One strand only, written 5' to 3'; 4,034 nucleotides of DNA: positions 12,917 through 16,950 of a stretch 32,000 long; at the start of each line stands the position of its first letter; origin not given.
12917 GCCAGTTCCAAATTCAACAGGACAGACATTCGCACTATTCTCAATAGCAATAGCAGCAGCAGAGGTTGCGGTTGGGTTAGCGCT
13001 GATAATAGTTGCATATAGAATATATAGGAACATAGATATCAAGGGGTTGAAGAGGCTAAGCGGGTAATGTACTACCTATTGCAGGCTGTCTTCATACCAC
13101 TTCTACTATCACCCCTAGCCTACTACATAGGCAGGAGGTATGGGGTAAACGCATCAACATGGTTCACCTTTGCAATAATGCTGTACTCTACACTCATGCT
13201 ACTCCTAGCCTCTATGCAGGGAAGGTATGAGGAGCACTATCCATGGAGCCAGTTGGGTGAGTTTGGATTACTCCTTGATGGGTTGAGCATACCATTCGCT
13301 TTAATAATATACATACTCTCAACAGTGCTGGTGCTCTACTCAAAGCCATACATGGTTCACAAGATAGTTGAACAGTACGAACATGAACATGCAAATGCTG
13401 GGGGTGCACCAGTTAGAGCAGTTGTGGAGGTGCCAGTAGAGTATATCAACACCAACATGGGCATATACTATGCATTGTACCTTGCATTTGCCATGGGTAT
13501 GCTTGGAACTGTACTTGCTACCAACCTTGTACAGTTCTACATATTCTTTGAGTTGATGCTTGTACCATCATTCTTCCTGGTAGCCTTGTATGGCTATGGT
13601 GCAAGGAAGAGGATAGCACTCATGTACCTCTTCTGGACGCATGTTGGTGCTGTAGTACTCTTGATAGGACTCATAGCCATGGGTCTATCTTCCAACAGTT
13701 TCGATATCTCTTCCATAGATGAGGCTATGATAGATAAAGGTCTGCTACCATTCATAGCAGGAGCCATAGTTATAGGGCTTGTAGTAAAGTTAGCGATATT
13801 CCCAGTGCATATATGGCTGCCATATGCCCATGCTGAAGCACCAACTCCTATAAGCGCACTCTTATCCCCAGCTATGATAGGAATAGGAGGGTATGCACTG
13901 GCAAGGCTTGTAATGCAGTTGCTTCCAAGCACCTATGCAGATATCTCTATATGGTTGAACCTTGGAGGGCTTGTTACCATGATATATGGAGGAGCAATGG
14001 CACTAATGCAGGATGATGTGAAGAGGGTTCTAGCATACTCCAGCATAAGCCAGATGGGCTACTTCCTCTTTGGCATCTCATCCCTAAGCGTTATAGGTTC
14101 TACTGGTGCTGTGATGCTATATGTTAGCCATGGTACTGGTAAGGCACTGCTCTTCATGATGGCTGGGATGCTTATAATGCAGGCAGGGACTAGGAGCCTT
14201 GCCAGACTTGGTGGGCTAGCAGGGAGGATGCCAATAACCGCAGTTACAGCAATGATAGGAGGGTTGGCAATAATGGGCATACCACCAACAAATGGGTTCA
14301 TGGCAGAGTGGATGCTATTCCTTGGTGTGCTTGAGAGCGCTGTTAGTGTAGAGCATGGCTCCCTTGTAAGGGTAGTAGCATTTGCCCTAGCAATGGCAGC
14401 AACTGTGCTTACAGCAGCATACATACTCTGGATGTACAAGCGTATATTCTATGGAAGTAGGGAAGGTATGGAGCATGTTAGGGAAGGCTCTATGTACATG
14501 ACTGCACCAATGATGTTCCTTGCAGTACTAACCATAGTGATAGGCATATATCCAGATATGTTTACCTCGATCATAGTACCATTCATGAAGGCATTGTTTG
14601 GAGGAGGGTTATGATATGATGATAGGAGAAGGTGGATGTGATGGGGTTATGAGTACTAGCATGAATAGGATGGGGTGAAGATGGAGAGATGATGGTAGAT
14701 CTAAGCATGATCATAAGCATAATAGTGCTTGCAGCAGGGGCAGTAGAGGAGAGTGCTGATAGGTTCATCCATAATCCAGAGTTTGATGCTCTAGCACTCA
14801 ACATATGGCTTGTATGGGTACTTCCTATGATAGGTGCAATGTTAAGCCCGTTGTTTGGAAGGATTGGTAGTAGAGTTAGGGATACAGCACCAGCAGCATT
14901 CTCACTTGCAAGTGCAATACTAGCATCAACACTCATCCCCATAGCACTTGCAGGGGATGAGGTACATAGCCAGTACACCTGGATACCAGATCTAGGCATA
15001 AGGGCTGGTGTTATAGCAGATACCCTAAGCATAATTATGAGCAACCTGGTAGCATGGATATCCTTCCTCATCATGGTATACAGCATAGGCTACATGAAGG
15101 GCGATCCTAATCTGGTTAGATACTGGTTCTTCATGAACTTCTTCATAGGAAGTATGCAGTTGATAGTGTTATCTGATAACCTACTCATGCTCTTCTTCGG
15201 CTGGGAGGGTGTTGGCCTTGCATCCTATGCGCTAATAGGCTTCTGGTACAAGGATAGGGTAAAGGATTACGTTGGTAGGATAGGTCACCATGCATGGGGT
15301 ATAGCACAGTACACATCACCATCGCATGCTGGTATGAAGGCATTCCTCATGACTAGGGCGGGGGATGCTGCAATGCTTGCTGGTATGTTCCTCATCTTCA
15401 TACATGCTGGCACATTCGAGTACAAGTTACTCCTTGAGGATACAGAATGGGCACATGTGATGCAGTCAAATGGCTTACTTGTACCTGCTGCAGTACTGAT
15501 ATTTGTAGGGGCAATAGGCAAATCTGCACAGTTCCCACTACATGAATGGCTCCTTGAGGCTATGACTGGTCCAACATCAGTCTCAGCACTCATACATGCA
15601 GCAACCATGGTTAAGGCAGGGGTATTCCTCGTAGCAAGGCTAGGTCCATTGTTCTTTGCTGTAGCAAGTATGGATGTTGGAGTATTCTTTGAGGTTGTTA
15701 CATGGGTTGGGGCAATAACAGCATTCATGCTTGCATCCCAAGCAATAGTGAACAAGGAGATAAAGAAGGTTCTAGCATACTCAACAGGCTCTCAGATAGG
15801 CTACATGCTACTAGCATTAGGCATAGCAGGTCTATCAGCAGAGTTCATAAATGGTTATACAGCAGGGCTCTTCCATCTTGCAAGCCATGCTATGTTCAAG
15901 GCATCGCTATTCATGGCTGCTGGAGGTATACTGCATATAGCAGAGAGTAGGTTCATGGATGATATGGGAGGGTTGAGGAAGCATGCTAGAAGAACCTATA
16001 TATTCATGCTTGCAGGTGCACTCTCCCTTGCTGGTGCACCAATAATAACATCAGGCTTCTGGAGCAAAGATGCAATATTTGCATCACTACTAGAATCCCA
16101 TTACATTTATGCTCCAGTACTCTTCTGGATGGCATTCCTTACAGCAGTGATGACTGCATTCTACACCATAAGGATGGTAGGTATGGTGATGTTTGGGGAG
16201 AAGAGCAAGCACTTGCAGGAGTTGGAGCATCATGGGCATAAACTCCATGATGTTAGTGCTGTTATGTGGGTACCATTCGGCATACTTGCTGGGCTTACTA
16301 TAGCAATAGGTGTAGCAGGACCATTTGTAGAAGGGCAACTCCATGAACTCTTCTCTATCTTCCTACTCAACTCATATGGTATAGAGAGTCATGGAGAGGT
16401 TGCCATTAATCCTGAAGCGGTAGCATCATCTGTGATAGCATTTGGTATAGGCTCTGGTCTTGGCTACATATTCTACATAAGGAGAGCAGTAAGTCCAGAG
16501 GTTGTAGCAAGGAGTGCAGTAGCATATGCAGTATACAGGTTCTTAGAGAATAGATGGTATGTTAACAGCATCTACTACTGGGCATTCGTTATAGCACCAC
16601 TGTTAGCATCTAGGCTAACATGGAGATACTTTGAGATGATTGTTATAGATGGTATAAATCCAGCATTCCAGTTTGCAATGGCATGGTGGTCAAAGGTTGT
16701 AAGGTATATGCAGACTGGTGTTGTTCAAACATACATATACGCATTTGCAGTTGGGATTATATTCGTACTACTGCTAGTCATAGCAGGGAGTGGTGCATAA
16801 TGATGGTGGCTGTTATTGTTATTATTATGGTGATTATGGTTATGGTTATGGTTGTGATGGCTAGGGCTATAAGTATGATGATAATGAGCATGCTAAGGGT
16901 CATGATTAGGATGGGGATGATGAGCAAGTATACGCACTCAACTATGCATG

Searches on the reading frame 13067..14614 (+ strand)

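Call 30: search_protein_families(library=pfam, proteins=[window:13067-14614:+], max_evalue=0.00001)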
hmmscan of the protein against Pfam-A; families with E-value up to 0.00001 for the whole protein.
window:13067-14614:+ (515 aa): 1 family
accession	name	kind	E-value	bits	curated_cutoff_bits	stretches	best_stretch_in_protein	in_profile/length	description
PF00361.26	Proton_antipo_M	-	3.9e-64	217.1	21.5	1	151-425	1-279/294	NADH:quinone oxidoreductase/Mrp antiporter, TM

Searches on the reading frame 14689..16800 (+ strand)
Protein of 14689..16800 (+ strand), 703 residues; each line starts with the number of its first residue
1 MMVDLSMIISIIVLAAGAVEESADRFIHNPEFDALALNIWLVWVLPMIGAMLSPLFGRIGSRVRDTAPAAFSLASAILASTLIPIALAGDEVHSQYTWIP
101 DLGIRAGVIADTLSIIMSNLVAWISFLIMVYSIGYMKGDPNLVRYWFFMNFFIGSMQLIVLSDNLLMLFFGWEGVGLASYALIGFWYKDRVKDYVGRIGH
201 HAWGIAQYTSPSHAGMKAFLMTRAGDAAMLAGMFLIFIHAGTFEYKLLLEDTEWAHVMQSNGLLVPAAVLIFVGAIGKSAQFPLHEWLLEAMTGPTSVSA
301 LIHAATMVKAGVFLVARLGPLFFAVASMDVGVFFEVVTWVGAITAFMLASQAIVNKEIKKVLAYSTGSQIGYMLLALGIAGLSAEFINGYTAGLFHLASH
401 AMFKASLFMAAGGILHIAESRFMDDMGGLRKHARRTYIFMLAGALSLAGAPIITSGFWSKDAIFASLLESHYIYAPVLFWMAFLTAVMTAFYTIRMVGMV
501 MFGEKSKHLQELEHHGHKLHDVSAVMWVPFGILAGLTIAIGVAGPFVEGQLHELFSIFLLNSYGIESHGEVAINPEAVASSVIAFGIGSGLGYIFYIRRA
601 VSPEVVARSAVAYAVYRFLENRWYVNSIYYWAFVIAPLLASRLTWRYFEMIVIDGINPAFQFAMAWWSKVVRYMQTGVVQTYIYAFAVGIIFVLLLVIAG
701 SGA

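Call 30: search_protein_families(library=pfam, proteins=[window:14689-16800:+], max_evalue=0.00001)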
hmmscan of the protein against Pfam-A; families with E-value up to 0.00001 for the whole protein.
window:14689-16800:+ (703 aa): 2 families
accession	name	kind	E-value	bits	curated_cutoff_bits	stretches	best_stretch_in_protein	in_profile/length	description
PF00361.26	Proton_antipo_M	-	9e-60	202.8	21.5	1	211-482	31-291/294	NADH:quinone oxidoreductase/Mrp antiporter, TM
PF00662.26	Proton_antipo_N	-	6.2e-13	48.9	24.5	1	99-145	2-50/51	NADH-Ubiquinone oxidoreductase (complex I), chain 5 N-terminus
